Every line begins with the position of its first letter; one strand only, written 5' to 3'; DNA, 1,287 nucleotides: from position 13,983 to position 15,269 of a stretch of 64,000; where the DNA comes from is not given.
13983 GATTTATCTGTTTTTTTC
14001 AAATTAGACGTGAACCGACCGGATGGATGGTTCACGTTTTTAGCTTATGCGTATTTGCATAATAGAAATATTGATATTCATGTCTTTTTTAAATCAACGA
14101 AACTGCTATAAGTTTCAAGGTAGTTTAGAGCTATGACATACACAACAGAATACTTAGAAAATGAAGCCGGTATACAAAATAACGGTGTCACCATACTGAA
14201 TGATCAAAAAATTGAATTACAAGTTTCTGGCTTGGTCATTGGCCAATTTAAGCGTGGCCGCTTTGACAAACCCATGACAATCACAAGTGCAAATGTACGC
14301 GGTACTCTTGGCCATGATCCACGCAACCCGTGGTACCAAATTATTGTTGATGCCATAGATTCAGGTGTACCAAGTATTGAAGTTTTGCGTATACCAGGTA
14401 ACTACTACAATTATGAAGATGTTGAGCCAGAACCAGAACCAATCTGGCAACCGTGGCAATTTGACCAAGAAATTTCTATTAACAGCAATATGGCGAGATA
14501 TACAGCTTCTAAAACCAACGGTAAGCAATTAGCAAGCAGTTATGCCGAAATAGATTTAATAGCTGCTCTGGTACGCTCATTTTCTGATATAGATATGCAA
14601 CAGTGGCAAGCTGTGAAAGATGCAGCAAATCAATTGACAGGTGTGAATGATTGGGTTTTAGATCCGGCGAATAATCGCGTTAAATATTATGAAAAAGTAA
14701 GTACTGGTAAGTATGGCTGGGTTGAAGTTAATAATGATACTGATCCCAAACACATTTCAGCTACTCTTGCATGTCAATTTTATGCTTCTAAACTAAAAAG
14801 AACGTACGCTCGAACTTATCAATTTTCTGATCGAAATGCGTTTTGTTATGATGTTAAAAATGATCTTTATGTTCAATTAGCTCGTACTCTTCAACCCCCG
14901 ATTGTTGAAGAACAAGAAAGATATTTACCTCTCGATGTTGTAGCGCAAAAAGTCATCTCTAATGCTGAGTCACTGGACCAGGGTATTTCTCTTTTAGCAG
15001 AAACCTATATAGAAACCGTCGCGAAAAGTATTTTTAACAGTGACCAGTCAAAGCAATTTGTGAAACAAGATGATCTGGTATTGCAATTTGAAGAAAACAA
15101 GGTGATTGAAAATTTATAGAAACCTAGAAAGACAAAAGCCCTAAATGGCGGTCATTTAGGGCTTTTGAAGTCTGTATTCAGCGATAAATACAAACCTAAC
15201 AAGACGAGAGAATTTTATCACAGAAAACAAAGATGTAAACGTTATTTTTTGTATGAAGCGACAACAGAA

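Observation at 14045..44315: Dispersed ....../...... palindromes, including three near-identical ATGCGmATTAG-TATAAT promoters: candidate multi-operator repressor regulon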

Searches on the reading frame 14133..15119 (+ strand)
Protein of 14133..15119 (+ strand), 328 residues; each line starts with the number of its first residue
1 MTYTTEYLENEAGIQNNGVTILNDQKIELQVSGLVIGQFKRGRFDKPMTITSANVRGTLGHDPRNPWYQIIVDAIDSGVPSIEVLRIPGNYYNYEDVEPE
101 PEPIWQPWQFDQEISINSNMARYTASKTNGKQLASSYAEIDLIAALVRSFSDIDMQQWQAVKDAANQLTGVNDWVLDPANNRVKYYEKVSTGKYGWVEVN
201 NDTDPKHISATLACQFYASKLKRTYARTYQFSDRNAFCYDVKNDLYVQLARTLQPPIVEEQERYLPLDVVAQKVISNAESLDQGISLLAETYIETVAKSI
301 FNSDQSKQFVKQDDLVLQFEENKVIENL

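Call 15: search_protein_families(library=pfam, proteins=[window:14133-15119:+], max_evalue=0.01)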
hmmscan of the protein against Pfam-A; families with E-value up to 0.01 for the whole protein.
window:14133-15119:+ (328 aa): 0 families

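Call 49: search_protein_families(library=phrogs, proteins=[window:14133-15119:+], max_evalue=0.001)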
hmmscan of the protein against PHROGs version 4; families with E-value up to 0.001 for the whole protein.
window:14133-15119:+ (328 aa): 5 families
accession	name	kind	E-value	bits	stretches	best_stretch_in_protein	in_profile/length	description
phrog_14345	-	unknown function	9.4e-32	112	1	1-142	1-130/332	-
phrog_24956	-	unknown function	9.6e-31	108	1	1-132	1-135/279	-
phrog_5283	-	unknown function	4e-23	83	1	4-91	3-91/516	-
phrog_7568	-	unknown function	2.5e-13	51.3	1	138-326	77-273/433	-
phrog_28180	-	unknown function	4.4e-08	33.4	0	164-192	116-144/388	-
